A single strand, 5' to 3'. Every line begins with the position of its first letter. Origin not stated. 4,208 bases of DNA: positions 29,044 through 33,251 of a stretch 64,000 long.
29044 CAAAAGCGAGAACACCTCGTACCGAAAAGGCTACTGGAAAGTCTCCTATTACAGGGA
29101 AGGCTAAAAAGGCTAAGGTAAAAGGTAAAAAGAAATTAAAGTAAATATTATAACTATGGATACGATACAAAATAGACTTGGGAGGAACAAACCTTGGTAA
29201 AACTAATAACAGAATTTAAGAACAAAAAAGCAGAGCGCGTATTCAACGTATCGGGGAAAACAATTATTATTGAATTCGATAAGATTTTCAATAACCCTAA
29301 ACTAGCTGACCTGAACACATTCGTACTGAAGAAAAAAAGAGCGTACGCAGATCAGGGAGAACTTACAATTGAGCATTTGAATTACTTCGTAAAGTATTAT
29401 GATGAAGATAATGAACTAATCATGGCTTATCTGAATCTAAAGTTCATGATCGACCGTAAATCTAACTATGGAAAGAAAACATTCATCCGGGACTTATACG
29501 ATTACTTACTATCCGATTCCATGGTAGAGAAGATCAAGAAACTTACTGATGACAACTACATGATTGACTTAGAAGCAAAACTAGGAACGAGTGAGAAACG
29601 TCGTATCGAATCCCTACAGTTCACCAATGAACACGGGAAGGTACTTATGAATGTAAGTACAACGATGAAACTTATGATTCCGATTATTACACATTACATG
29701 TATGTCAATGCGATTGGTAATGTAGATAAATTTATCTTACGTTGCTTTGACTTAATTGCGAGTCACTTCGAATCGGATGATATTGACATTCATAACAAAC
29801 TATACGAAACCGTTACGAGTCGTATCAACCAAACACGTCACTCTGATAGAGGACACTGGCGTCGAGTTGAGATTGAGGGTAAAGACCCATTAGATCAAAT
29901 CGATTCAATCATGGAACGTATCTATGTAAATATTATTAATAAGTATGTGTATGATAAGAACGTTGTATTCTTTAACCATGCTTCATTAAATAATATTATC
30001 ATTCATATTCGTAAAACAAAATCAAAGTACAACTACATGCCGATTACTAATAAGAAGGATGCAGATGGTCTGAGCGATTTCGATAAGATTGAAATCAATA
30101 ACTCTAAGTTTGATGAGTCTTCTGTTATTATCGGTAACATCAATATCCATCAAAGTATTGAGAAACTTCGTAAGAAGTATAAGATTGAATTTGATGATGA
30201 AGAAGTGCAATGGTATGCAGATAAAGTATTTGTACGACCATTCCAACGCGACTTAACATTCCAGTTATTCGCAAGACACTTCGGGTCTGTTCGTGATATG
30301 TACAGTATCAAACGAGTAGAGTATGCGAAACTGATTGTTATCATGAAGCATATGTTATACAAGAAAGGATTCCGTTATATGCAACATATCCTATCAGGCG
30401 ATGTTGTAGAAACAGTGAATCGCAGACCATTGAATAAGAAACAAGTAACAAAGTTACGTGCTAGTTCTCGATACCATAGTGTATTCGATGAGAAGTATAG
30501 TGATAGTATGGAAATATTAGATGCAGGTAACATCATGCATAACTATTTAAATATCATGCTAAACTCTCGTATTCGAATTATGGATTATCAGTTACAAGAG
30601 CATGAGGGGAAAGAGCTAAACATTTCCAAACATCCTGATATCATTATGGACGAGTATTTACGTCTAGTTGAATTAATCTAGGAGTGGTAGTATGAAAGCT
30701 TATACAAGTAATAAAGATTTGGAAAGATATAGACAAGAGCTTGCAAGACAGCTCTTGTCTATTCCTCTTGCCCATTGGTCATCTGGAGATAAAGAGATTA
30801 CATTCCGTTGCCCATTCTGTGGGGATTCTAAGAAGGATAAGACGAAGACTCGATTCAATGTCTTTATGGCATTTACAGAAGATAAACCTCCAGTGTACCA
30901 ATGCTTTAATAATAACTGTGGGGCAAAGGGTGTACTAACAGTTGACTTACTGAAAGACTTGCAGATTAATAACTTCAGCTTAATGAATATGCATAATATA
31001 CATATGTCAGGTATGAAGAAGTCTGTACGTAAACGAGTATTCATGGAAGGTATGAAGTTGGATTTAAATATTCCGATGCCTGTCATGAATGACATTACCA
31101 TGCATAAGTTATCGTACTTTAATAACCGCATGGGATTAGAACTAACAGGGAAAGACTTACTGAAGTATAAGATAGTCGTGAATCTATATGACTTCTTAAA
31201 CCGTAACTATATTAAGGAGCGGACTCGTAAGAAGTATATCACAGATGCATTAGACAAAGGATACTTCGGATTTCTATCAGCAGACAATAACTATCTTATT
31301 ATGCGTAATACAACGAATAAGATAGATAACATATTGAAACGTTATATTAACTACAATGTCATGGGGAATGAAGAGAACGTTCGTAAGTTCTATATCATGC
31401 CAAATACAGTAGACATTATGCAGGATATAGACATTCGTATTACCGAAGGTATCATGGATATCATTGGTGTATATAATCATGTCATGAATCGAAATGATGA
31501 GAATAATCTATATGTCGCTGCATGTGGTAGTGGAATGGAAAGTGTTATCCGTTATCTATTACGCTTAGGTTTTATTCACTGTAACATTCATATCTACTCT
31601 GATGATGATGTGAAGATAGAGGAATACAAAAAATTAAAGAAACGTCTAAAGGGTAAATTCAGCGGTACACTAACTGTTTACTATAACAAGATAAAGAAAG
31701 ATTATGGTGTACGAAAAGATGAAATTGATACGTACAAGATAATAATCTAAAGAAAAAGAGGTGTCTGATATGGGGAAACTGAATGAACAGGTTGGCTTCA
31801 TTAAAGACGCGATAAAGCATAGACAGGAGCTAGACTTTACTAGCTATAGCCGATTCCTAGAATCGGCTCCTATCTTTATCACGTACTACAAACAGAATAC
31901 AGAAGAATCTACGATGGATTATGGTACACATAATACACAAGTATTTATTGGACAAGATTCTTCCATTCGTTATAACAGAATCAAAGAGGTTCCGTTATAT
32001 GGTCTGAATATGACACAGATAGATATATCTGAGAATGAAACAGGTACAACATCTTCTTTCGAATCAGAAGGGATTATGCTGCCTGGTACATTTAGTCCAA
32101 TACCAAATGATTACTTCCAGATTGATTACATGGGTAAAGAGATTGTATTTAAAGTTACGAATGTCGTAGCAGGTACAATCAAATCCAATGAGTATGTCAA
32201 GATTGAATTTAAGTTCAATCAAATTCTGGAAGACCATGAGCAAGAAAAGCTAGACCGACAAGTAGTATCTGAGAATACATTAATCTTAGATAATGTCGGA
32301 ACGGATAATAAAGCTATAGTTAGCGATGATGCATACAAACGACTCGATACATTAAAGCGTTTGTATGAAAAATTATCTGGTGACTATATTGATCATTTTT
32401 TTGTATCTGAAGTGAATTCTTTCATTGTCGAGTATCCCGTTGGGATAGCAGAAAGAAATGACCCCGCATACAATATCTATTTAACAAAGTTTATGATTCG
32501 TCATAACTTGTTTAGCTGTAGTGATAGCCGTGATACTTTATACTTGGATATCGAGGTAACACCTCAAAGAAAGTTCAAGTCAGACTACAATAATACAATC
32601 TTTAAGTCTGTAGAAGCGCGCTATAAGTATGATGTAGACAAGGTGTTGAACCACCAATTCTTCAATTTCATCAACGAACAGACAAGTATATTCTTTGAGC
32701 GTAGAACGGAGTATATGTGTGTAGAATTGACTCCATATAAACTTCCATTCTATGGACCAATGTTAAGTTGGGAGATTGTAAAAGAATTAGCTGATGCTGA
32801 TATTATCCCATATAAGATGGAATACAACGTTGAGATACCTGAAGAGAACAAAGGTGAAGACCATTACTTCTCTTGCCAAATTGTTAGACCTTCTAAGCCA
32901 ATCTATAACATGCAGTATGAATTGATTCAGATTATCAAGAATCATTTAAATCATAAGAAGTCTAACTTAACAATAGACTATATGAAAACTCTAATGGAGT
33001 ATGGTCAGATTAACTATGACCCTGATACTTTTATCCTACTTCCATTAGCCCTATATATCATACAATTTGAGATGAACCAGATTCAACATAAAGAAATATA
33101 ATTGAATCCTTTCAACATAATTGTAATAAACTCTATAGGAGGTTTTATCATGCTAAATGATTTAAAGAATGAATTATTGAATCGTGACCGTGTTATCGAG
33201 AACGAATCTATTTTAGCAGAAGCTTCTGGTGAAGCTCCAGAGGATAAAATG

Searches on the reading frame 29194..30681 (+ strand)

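Call 10: search_protein_families(library=phrogs, proteins=[window:29194-30681:+])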
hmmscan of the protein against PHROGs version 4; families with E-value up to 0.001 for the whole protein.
window:29194-30681:+ (495 aa): 1 family
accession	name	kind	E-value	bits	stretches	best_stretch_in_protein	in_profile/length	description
phrog_25005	-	DNA, RNA and nucleotide metabolism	2.2e-34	120.2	1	17-491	10-460/464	RNA polymerase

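Call 11: search_protein_families(library=pfam, proteins=[window:29194-30681:+], max_evalue=0.01)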
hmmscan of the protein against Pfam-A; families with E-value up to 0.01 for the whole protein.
window:29194-30681:+ (495 aa): 0 families

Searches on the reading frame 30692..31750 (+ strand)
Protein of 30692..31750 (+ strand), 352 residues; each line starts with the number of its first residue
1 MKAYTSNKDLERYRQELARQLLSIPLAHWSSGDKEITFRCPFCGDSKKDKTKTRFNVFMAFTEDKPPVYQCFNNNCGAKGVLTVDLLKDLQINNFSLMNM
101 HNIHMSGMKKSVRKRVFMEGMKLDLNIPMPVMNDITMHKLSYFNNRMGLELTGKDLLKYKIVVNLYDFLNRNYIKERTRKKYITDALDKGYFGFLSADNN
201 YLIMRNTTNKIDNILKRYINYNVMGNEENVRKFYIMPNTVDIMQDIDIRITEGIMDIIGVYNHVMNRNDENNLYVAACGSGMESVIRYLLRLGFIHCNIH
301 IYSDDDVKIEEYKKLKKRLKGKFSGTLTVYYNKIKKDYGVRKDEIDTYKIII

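Call 10: search_protein_families(library=phrogs, proteins=[window:30692-31750:+])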
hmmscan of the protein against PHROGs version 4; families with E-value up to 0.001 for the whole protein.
window:30692-31750:+ (352 aa): 3 families
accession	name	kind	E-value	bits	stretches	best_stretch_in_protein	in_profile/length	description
phrog_19847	-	DNA, RNA and nucleotide metabolism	3.4e-57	195.2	1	28-350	18-343/346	DNA primase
phrog_47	-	DNA, RNA and nucleotide metabolism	1.1e-09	38.4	1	33-91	48-96/947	DNA primase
phrog_451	-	unknown function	2.3e-05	24.6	1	22-93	141-207/461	-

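Call 11: search_protein_families(library=pfam, proteins=[window:30692-31750:+], max_evalue=0.01)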
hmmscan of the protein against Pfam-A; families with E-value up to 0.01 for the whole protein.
window:30692-31750:+ (352 aa): 0 families

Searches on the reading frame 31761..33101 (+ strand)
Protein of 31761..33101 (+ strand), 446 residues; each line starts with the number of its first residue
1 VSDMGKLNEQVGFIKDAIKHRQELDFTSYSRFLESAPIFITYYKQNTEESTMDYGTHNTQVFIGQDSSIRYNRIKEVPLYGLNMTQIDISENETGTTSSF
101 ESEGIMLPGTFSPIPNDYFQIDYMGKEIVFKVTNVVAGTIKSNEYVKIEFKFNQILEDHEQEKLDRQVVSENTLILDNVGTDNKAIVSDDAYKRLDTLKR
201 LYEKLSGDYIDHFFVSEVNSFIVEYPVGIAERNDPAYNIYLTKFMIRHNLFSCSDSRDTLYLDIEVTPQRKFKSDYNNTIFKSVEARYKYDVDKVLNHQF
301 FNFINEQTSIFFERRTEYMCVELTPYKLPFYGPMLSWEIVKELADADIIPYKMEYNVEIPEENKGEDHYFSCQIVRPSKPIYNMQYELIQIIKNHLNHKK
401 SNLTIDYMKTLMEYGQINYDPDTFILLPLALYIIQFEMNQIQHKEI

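Call 10: search_protein_families(library=phrogs, proteins=[window:31761-33101:+])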
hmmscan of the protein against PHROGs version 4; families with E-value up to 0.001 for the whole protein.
window:31761-33101:+ (446 aa): 1 family
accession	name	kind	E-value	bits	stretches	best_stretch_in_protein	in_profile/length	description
phrog_3013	-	head and packaging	5.7e-25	89.1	1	30-285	42-281/426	virion structural protein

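Call 11: search_protein_families(library=pfam, proteins=[window:31761-33101:+], max_evalue=0.01)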
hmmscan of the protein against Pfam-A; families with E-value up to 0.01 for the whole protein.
window:31761-33101:+ (446 aa): 1 family
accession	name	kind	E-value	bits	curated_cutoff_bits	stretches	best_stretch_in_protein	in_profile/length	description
PF24214.1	Phage_H_T_join_2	-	5.5e-16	59.3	23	1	27-187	15-169/170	Putative phage head-tail joining protein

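Call 17: find_related_loci(query=window:31761-33101:+, collection=viral_contigs, flank=6000)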
Query window:31761-33101:+ (446 aa) in viral_contigs; peptide patterns used: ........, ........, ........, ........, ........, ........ (x = any residue, [..] = any of these).
4 stretches matched a pattern, but none encodes a relative of the query by tblastn (E <= 1e-3).
